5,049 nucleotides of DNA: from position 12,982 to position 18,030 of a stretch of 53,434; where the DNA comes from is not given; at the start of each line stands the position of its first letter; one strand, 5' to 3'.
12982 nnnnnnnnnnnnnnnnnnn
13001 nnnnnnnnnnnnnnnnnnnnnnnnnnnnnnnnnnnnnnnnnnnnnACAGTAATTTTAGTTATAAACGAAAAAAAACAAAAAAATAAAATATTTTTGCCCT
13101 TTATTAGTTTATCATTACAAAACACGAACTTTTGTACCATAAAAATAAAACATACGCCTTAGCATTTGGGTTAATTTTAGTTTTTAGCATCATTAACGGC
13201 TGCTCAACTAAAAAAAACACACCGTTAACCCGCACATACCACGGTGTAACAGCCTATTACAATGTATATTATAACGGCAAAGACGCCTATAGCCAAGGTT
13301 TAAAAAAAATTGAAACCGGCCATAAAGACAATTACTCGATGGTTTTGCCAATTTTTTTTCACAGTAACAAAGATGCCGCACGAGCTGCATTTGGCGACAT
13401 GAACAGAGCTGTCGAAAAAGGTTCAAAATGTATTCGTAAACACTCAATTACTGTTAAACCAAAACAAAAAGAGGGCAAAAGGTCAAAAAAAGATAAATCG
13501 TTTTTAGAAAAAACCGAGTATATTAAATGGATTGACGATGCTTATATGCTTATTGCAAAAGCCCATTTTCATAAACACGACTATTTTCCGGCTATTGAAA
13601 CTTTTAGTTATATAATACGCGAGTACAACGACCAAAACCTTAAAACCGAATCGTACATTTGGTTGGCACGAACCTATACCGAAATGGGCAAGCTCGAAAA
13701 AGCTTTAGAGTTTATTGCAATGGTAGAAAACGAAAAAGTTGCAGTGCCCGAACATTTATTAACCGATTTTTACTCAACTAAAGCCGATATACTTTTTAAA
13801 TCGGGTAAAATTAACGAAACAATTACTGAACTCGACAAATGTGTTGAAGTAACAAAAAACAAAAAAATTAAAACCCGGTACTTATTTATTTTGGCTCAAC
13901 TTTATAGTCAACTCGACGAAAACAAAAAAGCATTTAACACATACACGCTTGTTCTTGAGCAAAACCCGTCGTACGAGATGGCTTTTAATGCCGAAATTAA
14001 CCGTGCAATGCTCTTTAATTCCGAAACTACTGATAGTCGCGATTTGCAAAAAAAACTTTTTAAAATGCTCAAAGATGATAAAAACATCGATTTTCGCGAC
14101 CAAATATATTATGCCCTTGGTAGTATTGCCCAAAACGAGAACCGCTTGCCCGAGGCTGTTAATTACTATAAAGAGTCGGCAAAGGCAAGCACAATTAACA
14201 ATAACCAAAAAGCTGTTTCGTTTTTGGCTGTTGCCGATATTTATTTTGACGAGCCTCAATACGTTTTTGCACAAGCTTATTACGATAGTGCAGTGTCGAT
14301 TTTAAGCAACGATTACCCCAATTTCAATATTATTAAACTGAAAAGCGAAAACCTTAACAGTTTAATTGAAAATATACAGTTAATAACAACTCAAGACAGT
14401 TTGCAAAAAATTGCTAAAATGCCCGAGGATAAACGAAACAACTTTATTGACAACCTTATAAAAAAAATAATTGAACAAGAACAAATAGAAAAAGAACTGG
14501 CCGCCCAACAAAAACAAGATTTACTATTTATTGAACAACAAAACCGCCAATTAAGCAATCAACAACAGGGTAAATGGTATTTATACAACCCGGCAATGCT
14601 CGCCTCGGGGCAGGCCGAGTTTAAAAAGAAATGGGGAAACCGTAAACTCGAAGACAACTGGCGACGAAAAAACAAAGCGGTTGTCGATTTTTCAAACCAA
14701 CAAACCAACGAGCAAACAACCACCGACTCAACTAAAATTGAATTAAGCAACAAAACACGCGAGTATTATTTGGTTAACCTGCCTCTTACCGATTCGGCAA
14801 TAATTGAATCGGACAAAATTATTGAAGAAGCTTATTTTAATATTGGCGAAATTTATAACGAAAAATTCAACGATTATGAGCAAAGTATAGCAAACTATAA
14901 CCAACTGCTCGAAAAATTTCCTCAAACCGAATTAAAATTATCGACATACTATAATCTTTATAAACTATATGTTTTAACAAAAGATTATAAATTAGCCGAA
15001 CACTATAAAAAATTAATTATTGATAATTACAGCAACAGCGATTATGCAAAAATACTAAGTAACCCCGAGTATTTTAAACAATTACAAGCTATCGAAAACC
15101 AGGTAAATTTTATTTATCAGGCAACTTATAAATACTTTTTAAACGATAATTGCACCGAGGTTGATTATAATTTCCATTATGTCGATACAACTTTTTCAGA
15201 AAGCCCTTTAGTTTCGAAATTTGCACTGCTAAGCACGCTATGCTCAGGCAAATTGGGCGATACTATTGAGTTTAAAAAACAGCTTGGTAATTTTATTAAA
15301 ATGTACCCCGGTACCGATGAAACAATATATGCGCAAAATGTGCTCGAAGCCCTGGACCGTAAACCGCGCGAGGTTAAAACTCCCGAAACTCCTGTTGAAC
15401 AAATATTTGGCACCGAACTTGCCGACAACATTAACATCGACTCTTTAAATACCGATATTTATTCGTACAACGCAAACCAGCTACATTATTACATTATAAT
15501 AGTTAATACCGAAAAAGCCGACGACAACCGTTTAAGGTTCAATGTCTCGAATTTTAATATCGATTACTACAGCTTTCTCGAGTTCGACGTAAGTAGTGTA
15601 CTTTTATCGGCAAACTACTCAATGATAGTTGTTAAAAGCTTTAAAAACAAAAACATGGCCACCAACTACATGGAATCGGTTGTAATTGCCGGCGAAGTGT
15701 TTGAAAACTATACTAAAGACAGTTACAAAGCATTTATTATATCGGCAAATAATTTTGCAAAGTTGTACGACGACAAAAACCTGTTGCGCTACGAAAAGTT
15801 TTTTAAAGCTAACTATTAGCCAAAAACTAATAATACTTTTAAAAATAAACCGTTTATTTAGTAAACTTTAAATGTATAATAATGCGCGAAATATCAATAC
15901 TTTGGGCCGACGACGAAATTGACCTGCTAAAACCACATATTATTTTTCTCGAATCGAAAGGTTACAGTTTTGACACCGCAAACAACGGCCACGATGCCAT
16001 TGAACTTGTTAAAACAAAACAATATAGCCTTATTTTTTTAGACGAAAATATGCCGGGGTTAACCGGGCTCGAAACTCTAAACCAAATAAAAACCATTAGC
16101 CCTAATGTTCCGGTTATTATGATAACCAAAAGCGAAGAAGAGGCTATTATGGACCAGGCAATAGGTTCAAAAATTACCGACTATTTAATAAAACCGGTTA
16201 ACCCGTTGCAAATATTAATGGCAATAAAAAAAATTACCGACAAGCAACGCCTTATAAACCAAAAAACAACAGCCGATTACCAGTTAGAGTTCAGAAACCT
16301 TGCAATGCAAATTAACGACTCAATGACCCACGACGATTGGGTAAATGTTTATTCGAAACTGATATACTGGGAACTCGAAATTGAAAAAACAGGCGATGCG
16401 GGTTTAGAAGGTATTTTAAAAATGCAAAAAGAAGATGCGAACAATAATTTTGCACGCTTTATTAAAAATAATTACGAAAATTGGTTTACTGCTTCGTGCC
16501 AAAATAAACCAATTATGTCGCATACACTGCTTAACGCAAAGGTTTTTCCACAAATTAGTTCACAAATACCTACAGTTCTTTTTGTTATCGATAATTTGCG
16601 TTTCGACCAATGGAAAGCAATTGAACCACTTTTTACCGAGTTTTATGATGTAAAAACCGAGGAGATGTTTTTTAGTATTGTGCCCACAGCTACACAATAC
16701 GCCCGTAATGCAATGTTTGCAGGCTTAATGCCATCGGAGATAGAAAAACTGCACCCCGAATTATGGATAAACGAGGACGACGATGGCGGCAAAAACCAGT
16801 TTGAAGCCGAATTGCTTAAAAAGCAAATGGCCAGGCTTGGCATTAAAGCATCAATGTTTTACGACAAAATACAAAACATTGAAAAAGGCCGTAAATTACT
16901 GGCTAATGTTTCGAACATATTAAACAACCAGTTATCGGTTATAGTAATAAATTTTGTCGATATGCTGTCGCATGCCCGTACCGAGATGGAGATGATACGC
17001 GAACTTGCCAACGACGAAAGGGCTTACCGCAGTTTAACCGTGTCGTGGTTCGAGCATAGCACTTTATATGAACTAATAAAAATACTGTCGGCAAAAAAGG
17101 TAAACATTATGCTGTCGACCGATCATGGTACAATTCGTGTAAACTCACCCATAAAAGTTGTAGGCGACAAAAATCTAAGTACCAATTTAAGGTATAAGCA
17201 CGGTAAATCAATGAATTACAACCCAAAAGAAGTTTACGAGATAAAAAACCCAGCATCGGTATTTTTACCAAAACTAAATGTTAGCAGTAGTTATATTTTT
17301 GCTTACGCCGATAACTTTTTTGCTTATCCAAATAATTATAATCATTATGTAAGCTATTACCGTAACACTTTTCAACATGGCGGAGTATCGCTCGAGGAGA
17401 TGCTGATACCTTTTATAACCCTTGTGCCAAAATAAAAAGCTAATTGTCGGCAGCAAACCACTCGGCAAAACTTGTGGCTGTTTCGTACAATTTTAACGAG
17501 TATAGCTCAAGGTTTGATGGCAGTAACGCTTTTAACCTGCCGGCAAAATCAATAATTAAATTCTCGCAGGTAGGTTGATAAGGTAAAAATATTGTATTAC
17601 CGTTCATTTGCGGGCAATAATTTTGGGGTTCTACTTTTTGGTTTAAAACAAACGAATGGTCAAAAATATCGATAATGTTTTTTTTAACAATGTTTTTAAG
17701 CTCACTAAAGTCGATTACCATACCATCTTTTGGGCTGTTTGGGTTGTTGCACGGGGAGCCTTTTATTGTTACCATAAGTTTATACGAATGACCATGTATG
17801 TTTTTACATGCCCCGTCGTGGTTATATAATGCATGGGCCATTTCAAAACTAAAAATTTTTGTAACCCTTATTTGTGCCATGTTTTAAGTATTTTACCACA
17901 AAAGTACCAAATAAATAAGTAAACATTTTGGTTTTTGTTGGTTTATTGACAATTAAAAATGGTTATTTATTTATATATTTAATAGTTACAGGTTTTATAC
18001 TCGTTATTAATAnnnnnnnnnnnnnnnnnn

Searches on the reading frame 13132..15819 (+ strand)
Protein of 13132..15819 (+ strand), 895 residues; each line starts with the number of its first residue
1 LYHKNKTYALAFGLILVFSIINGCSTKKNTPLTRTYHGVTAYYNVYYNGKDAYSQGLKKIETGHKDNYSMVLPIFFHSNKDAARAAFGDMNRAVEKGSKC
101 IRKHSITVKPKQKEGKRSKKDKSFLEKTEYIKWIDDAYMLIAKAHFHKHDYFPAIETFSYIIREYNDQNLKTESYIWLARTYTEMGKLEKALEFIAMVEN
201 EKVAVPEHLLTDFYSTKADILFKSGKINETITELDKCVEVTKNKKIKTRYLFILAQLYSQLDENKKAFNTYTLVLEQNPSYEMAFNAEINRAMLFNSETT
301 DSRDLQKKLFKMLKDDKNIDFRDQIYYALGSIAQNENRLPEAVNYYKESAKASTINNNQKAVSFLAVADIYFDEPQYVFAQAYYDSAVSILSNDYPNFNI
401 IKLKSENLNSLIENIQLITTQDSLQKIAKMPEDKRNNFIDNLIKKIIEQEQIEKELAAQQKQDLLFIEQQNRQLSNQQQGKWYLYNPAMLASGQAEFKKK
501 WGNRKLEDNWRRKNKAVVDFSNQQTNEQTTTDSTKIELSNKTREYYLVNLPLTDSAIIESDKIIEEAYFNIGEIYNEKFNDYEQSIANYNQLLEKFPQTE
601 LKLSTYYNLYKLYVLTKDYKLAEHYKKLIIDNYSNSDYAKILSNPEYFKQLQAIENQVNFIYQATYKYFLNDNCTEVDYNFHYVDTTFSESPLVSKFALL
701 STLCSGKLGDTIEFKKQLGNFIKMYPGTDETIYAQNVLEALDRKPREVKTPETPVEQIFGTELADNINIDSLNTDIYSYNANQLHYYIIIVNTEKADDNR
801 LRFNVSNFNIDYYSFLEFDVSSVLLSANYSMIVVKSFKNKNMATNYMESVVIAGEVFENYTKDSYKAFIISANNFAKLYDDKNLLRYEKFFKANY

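Call 30: search_protein_families(library=pfam, proteins=[window:13132-15819:+])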
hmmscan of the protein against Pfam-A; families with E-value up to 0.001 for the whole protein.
window:13132-15819:+ (895 aa): 12 families
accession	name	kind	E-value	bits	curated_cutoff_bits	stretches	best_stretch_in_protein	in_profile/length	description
PF13424.12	TPR_12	-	1.1e-14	54.9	30.1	0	566-629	4-71/77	Tetratricopeptide repeat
PF13181.12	TPR_8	-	1.9e-14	53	25.7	0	566-594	2-29/34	Tetratricopeptide repeat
PF13174.12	TPR_6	-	6.7e-12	45.7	26.3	1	566-599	1-33/33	Tetratricopeptide repeat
PF07719.23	TPR_2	-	8.6e-12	44.7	27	0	325-351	3-29/34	Tetratricopeptide repeat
PF13176.12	TPR_7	-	4.6e-06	26.8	27.9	0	326-348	2-24/36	Tetratricopeptide repeat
PF14559.12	TPR_19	-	5.7e-06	27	25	0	154-201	10-54/68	Tetratricopeptide repeat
PF00515.34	TPR_1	-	1.2e-05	25.3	27.8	0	325-348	3-26/34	Tetratricopeptide repeat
PF13428.12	TPR_14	-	1.3e-05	25.8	23.5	0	251-282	4-35/44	Tetratricopeptide repeat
PF25064.1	ARM_TT21_5th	-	1.5e-05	25.7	27.8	0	136-237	2-98/117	TT21 fifth ARM repeats domain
PF09976.15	TPR_21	-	3.5e-05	24.1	25.5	1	95-245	51-180/193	Tetratricopeptide repeat-like domain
PF17874.7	TPR_MalT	-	4.1e-05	23.5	45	0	154-250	99-200/336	MalT-like TPR region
PF13431.12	TPR_17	-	0.00038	20.9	24.4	0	173-193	14-34/34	Tetratricopeptide repeat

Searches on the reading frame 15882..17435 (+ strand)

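Call 30: search_protein_families(library=pfam, proteins=[window:15882-17435:+])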
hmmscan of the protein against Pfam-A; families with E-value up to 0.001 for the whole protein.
window:15882-17435:+ (517 aa): 2 families
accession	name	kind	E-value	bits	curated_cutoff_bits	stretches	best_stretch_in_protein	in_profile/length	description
PF08665.17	PglZ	-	1.3e-24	87.5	25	1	233-423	5-178/179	PglZ domain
PF00072.30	Response_reg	-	6.3e-24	84.7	30.2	1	6-115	1-110/111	Response regulator receiver domain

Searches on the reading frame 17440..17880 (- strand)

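Call 30: search_protein_families(library=pfam, proteins=[window:17440-17880:-])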
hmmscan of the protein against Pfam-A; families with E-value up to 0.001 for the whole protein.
window:17440-17880:- (146 aa): 1 family
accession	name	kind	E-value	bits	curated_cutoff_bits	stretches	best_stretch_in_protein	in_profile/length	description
PF01242.24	PTPS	-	1.4e-29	102.9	22.4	1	6-140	2-117/121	6-pyruvoyl tetrahydropterin synthase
